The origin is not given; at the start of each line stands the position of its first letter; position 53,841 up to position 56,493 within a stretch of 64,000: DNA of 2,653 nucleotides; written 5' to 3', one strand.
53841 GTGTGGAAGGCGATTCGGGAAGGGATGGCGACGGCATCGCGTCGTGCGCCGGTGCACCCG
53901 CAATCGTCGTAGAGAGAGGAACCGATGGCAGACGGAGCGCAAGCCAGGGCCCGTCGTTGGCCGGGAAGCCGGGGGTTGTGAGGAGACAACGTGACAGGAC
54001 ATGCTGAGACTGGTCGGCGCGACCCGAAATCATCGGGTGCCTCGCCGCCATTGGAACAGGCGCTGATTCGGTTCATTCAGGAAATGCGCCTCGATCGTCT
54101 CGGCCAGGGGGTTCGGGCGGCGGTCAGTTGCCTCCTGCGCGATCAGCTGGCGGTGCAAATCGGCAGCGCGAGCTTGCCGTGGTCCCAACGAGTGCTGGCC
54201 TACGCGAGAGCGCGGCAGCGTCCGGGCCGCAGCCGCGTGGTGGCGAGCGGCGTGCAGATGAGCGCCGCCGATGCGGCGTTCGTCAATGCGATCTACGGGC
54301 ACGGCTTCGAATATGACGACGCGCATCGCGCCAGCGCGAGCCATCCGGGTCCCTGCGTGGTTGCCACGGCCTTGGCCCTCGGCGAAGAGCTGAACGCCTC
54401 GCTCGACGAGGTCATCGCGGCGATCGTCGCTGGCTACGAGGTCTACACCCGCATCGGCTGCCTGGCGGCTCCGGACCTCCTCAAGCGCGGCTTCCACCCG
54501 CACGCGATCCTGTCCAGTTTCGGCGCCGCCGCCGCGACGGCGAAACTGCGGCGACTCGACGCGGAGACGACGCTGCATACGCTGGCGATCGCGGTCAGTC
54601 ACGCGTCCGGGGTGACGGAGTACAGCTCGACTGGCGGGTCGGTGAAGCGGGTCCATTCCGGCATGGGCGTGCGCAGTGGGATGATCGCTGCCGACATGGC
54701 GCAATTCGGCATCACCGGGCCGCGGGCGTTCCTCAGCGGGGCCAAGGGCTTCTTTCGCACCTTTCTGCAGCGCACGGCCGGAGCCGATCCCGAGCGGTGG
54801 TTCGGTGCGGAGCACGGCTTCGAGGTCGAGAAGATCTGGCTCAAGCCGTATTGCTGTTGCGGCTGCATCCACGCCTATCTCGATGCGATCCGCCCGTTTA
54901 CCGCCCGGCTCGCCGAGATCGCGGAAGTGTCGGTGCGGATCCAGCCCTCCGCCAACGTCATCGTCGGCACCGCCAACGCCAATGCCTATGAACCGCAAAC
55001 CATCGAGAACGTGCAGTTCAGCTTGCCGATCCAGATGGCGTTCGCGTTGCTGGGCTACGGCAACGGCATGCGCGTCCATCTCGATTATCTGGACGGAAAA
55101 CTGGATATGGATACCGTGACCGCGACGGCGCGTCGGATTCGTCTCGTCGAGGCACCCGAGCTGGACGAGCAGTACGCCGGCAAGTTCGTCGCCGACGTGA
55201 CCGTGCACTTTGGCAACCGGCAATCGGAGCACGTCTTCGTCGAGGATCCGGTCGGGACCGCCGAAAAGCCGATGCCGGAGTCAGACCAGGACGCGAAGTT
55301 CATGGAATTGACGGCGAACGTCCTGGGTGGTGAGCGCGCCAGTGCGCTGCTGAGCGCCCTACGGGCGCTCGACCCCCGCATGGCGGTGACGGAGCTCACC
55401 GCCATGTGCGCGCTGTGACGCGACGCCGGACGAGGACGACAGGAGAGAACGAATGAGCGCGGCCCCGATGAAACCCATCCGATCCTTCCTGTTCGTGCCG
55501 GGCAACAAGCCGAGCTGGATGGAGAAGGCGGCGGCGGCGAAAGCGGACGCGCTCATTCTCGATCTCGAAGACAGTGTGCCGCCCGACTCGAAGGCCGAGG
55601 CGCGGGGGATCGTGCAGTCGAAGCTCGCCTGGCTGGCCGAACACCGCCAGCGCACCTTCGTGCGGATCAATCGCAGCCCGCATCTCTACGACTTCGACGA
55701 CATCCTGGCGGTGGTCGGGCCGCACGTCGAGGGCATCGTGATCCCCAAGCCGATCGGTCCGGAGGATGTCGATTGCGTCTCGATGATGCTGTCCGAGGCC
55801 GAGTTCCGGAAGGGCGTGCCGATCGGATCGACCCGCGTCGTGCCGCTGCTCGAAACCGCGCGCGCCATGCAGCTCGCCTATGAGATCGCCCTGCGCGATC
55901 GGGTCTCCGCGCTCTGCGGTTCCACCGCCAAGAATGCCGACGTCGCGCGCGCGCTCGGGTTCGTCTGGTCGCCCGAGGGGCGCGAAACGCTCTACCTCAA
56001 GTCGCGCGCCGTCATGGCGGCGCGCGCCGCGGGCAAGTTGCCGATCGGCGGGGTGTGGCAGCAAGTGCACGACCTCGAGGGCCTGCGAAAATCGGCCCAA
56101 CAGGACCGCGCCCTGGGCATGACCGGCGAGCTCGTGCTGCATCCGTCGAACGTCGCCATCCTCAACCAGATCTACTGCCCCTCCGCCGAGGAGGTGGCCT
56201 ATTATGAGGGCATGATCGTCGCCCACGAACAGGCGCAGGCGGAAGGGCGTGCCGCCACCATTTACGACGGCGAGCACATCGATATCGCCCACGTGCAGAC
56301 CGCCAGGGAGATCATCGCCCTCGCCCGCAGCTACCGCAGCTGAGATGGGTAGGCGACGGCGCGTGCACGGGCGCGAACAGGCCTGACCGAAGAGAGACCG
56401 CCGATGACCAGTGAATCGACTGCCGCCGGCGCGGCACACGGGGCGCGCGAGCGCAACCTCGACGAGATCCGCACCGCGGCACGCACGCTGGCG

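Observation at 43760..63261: Second catabolic cluster with tandem orphan CoxL-type molybdopterin subunits plus PrpD/CitE/CaiB (C5-dicarboxylate-like) enzymes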

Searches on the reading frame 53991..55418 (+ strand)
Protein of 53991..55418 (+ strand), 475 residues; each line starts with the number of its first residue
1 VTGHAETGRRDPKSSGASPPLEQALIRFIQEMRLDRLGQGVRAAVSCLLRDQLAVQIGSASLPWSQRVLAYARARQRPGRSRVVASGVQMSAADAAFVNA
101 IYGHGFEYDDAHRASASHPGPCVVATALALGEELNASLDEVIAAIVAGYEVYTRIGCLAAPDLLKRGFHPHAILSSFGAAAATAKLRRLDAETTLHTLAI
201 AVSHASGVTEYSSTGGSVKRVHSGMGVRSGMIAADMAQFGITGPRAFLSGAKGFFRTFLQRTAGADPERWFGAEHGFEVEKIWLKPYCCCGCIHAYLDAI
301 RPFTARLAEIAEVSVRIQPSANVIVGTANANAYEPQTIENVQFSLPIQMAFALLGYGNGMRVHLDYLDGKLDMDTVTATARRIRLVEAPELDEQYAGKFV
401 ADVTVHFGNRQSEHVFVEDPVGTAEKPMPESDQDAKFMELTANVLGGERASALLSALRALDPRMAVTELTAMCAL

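Call 4: search_protein_families(library=pfam, proteins=[window:53991-55418:+])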
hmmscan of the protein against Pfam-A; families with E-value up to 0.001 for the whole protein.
window:53991-55418:+ (475 aa): 2 families
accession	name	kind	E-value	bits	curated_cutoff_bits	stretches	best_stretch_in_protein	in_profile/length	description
PF03972.19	MmgE_PrpD_N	-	1.6e-53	181.9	32.1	1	24-260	2-237/244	MmgE/PrpD N-terminal domain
PF19305.4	MmgE_PrpD_C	-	1.8e-20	73.9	32.1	1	287-454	1-165/173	MmgE/PrpD C-terminal domain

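Call 28: search_protein_families(library=ncbifam, proteins=[window:53991-55418:+], max_evalue=1e-10)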
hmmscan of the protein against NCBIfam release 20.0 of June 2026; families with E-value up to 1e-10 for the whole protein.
window:53991-55418:+ (475 aa): 0 families

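Call 43: search_solved_structures(query=window:53991-55418:+, max_evalue=1e-10)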
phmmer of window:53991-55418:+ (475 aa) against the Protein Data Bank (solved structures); distinct sequences matched with E-value up to 1e-10: 10.
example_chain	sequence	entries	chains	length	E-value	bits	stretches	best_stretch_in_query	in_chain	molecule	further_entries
2hp3_A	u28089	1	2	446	1.7e-26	96.4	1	49-461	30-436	IDS-epimerase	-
2hp0_A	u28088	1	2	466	1.9e-26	96.2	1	48-461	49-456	IDS-epimerase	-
7bra_A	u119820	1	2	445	1.3e-20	77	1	82-358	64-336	Bacillus subtilis IRG1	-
7e9d_A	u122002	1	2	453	3.1e-19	72.5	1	82-358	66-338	IRG1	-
7br9_A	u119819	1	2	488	8.8e-16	61.1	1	28-257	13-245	Cis-aconitate decarboxylase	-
6r6t_A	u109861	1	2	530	1.1e-15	60.8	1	28-257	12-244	Cis-aconitate decarboxylase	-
12vw_A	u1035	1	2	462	3.7e-15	59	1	88-256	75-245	Cis-aconitate decarboxylase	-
12vt_A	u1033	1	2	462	3.7e-15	59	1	88-256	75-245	Cis-aconitate decarboxylase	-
12ux_A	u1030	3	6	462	3.8e-15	59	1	88-256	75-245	Cis-aconitate decarboxylase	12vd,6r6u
12vq_A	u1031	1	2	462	2.1e-14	56.6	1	88-256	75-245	Cis-aconitate decarboxylase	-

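Call 78: find_homologous_proteins(query=window:53991-55418:+, max_evalue=1e-30)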
Query window:53991-55418:+ (475 aa): 639 proteins with E <= 1e-30 among 8000 candidates; the best 120 are listed.
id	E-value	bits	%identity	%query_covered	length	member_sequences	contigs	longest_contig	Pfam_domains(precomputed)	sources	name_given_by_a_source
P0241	0.0e+0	1058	100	100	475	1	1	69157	PF19305.5,PF03972.20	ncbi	-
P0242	1.2e-265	899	84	100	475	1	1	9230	PF19305.5,PF03972.20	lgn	-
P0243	3.6e-260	881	83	100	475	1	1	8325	PF19305.5,PF03972.20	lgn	-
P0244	3.4e-251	852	79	99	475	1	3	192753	PF19305.5,PF03972.20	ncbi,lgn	ncbi:MAG: MmgE/PrpD family protein [Candidatus Binatia bacterium]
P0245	1.6e-228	777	74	97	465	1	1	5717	PF19305.5,PF03972.20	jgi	jgi:2-methylcitrate dehydratase PrpD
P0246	3.6e-221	753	72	97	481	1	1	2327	PF19305.5,PF03972.20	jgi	jgi:2-methylcitrate dehydratase PrpD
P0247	1.7e-218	744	72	96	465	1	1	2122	PF19305.5,PF03972.20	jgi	-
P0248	2.5e-218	744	72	96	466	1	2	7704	PF19305.5,PF03972.20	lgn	-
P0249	3.2e-211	720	68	98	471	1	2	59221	PF19305.5,PF03972.20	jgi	-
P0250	3.6e-211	720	70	96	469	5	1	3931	PF19305.5,PF03972.20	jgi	jgi:2-methylcitrate dehydratase PrpD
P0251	4.4e-210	716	68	97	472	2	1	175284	PF19305.5,PF03972.20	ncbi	ncbi:MAG: MmgE/PrpD family protein [Pseudomonadota bacterium]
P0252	2.1e-207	708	66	99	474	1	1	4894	PF19305.5,PF03972.20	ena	-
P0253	1.8e-206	704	66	99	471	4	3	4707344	PF19305.5,PF03972.20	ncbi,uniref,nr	ncbi:2-methylcitrate dehydratase PrpD [Paraburkholderia sp. WC7.3g]|uniref:MmgE/PrpD family protein 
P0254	2.2e-206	704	69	96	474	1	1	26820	PF19305.5,PF03972.20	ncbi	ncbi:MAG: MmgE/PrpD family protein [Gammaproteobacteria bacterium]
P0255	3.1e-206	704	70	96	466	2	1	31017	PF19305.5,PF03972.20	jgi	-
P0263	4.1e-203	693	66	98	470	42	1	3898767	PF19305.5,PF03972.20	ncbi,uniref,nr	ncbi:MmgE/PrpD family protein [Cupriavidus basilensis]|uniref:MmgE/PrpD family protein n=1 Tax=Cupri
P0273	2.4e-200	684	66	98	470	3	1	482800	PF19305.5,PF03972.20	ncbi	ncbi:MmgE/PrpD family protein [Cupriavidus sp. CP313]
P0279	8.9e-199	679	65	99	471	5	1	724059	PF19305.5,PF03972.20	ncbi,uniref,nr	ncbi:MmgE/PrpD family protein [Ralstonia soli]|uniref:MmgE/PrpD family protein n=1 Tax=Ralstonia sol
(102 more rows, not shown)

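Call 79: find_encoding_contigs(protein=P0263, flank=9000, max_places=2)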
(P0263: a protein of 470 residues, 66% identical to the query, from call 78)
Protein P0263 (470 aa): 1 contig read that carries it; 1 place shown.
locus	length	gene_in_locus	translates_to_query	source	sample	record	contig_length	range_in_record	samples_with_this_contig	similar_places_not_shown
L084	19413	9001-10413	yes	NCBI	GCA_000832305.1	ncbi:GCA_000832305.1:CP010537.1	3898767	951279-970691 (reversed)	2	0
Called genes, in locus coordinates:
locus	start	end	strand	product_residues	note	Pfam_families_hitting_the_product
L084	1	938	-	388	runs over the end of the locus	PF02771:Acyl-CoA_dh_N, PF02770:Acyl-CoA_dh_M, PF00441:Acyl-CoA_dh_1, PF08028:Acyl-CoA_dh_2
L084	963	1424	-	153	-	PF19315:MC_hydratase, PF01575:MaoC_dehydratas, PF13452:FAS1_DH_region (weak)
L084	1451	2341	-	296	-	PF03328:HpcH_HpaI, PF15617:C-C_Bond_Lyase (weak)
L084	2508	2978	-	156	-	PF19315:MC_hydratase, PF01575:MaoC_dehydratas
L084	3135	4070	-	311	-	PF00126:HTH_1, PF03466:LysR_substrate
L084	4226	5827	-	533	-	PF00999:Na_H_Exchanger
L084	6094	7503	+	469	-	PF03972:MmgE_PrpD_N, PF19305:MmgE_PrpD_C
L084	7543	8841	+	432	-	PF07690:MFS_1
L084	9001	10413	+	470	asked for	PF03972:MmgE_PrpD_N, PF19305:MmgE_PrpD_C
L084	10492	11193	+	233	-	PF00881:Nitroreductase, PF14512:TM1586_NiRdase (faint)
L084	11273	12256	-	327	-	PF03401:TctC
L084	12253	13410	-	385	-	PF02515:CoA_transf_3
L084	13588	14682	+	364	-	PF03401:TctC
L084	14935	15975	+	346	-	PF13433:Peripla_BP_5 (weak), PF13458:Peripla_BP_6, PF01094:ANF_receptor, PF13433:Peripla_BP_5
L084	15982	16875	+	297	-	PF02653:BPD_transp_2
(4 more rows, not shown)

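Call 80: list_cluster_members(proteins=[P0263, P0273, P0279])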
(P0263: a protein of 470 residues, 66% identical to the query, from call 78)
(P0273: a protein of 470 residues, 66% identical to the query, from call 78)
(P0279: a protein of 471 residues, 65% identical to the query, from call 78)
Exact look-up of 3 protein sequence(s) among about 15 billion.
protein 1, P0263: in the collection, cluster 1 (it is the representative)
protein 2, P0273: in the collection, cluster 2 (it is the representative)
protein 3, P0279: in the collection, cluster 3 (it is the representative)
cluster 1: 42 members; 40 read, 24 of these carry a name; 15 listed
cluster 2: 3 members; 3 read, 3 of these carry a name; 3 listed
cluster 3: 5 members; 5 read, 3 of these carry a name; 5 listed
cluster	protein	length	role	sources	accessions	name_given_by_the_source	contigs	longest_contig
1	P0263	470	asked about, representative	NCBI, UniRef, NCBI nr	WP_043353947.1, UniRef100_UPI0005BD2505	MmgE/PrpD family protein [Cupriavidus basilensis] | MmgE/PrpD family protein n=1 Tax=Cupriavidus basilensis TaxID=68895 RepID=UPI0005BD2505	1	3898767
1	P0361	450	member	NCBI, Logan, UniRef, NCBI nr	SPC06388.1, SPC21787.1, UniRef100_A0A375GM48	2-methylcitrate dehydratase [Cupriavidus oxalaticus] | 2-methylcitrate dehydratase n=1 Tax=Cupriavidus oxalaticus TaxID=96344 ...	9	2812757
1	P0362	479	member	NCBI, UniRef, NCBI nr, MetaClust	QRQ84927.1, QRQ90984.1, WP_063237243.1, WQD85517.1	MmgE/PrpD family protein [Cupriavidus oxalaticus] | MmgE/PrpD family protein n=1 Tax=Cupriavidus oxalaticus TaxID=96344 RepID=A0ABX7HKJ8_9BURK | status=active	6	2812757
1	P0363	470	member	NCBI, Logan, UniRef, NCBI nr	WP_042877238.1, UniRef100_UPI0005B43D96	MmgE/PrpD family protein [Cupriavidus necator] | MmgE/PrpD family protein n=1 Tax=Cupriavidus necator TaxID=106590 RepID=UPI0005B43D96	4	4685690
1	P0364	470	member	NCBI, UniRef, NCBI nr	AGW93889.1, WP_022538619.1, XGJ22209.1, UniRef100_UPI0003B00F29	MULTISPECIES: MmgE/PrpD family protein [Cupriavidus] | MmgE/PrpD family protein n=1 Tax=Cupriavidus sp. DF5525 TaxID=3160989 RepID=UPI0003B00F29 | 2-methylcitrate dehydratase [Ralstonia pickettii DTP0602]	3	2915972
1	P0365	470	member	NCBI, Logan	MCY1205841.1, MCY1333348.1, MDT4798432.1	2-methylcitrate dehydratase [compost metagenome]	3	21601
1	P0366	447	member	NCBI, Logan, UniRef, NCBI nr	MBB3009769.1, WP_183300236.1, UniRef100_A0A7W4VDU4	MmgE/PrpD family protein [Cupriavidus alkaliphilus] | 2-methylcitrate dehydratase PrpD n=1 Tax=Cupriavidus alkaliphilus TaxID=942866 ...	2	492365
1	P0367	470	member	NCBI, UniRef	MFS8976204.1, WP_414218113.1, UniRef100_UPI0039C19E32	MmgE/PrpD family protein [Cupriavidus necator] | MmgE/PrpD family protein n=1 Tax=Cupriavidus necator TaxID=106590 RepID=UPI0039C19E32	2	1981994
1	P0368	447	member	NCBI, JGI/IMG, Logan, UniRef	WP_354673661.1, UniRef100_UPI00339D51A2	MmgE/PrpD family protein [Cupriavidus alkaliphilus] | MmgE/PrpD family protein n=1 Tax=Cupriavidus alkaliphilus TaxID=942866 RepID=UPI00339D51A2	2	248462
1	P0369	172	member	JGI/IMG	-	2-methylcitrate dehydratase PrpD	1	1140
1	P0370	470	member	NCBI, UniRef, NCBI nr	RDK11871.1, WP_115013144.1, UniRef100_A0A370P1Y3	MmgE/PrpD family protein [Cupriavidus lacunae] | MmgE/PrpD family protein n=1 Tax=Cupriavidus lacunae TaxID=2666307 RepID=A0A370P1Y3_9BURK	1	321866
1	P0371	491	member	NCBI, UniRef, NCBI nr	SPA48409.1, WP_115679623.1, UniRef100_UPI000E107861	MmgE/PrpD family protein [Cupriavidus taiwanensis] | MmgE/PrpD family protein n=1 Tax=Cupriavidus taiwanensis TaxID=164546 RepID=UPI000E107861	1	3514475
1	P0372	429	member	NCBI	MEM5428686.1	MmgE/PrpD family protein [Cupriavidus oxalaticus]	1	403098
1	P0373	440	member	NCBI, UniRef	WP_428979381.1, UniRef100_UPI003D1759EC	MmgE/PrpD family protein [Cupriavidus oxalaticus] | MmgE/PrpD family protein n=1 Tax=Cupriavidus oxalaticus TaxID=96344 RepID=UPI003D1759EC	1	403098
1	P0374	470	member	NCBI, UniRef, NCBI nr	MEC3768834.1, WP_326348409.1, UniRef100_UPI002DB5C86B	MmgE/PrpD family protein [Cupriavidus sp. SS-3] | MmgE/PrpD family protein n=1 Tax=Cupriavidus sp. SS-3 TaxID=3109596 RepID=UPI002DB5C86B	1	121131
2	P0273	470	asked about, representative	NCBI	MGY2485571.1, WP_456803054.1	MmgE/PrpD family protein [Cupriavidus sp. CP313]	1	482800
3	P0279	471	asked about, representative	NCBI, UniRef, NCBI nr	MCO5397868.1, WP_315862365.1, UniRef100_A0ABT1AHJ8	MmgE/PrpD family protein [Ralstonia soli] | MmgE/PrpD family protein n=1 Tax=Ralstonia soli TaxID=2953896 RepID=A0ABT1AHJ8_9RALS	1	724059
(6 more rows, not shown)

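Call 85: find_encoding_contigs(protein=P0242, flank=9000, max_places=2)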
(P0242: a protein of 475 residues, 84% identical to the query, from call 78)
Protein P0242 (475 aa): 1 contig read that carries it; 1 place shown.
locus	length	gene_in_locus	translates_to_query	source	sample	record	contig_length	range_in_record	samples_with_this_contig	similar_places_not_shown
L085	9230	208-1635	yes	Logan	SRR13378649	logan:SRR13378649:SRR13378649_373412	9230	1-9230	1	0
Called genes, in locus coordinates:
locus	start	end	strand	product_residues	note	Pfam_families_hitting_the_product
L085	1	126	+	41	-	?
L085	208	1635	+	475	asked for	PF03972:MmgE_PrpD_N, PF19305:MmgE_PrpD_C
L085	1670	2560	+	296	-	PF03328:HpcH_HpaI, PF15617:C-C_Bond_Lyase (weak)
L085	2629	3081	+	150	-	PF19315:MC_hydratase, PF01575:MaoC_dehydratas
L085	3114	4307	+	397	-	PF02771:Acyl-CoA_dh_N, PF02770:Acyl-CoA_dh_M, PF00441:Acyl-CoA_dh_1, PF08028:Acyl-CoA_dh_2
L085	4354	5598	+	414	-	PF02515:CoA_transf_3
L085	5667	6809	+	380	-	PF02515:CoA_transf_3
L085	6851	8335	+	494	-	PF03972:MmgE_PrpD_N, PF19305:MmgE_PrpD_C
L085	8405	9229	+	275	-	?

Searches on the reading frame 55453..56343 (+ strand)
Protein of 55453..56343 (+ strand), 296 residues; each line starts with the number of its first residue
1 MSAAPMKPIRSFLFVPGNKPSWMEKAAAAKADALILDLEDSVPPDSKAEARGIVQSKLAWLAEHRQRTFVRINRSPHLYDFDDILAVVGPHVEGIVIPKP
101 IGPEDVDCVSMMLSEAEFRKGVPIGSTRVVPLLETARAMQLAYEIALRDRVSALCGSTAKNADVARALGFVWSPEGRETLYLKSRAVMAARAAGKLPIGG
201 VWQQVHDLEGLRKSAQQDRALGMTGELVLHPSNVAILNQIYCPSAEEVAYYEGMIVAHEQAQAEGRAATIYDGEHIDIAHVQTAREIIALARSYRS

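Call 4: search_protein_families(library=pfam, proteins=[window:55453-56343:+])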
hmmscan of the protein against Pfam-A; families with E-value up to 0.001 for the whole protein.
window:55453-56343:+ (296 aa): 2 families
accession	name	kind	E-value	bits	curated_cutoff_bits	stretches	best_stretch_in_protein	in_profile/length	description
PF03328.21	HpcH_HpaI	-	7.4e-35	120.7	25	1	10-231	1-221/221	HpcH/HpaI aldolase/citrate lyase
PF15617.12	C-C_Bond_Lyase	-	1.4e-13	51.2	28.4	2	12-142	10-146/320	C-C_Bond_Lyase of the TIM-Barrel fold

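Call 28: search_protein_families(library=ncbifam, proteins=[window:55453-56343:+], max_evalue=1e-10)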
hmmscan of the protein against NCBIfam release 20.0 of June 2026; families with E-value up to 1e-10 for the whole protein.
window:55453-56343:+ (296 aa): 3 families
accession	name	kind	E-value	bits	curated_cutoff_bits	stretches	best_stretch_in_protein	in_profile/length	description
TIGR01588.1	citE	equivalog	1.1e-42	146.1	443.4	1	8-292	2-284/288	citrate (pro-3S)-lyase subunit beta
NF038242.1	RipC_Ccl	equivalog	6.4e-35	120.9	375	1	9-289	1-266/268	itaconate degradation C-C-lyase RipC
NF041626.1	malyCoAlyase_Halo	equivalog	6.4e-17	61.5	500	1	29-292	32-314/340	L-malyl-CoA/beta-methylmalyl-CoA lyase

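Call 42: search_solved_structures(query=window:55453-56343:+, max_evalue=1e-10)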
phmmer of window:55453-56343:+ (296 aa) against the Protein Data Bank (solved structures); distinct sequences matched with E-value up to 1e-10: 13.
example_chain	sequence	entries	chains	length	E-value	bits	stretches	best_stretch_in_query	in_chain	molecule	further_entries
4l9y_A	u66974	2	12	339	7.2e-35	123.8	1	3-291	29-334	Malyl-CoA lyase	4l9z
5ugr_A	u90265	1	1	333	5.4e-34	120.9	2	9-162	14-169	Malyl-CoA lyase/beta-methylmalyl-CoA lyase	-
1sgj_A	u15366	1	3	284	4.8e-29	104.7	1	4-288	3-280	citrate lyase, beta subunit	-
5vxc_A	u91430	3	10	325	5.9e-24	88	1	8-294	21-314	Citrate lyase subunit beta-like protein, mitochondrial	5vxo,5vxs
9nzb_A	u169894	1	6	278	2.1e-19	73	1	7-289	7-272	Acyl-CoA lyase beta chain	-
8khl_A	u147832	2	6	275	2.6e-19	72.7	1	9-289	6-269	Probable acyl-CoA lyase beta chain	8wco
6aq4_A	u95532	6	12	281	1.8e-18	70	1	11-281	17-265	Citrate lyase subunit beta-like protein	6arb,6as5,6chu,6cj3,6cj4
1z6k_A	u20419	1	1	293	2e-18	69.8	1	11-281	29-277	Citrate Lyase beta subunit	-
1u5h_A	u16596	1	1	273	1.5e-16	63.7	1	12-281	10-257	citE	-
1u5v_A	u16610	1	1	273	1.6e-16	63.6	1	12-281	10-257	citE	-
3qll_A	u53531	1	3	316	1.6e-15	60.3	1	8-288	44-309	Citrate lyase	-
4l7z_A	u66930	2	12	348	5.9e-13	51.9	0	5-167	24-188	HpcH/HpaI aldolase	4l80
6kin_A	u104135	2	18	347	5.8e-12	48.6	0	5-146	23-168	HpcH/HpaI aldolase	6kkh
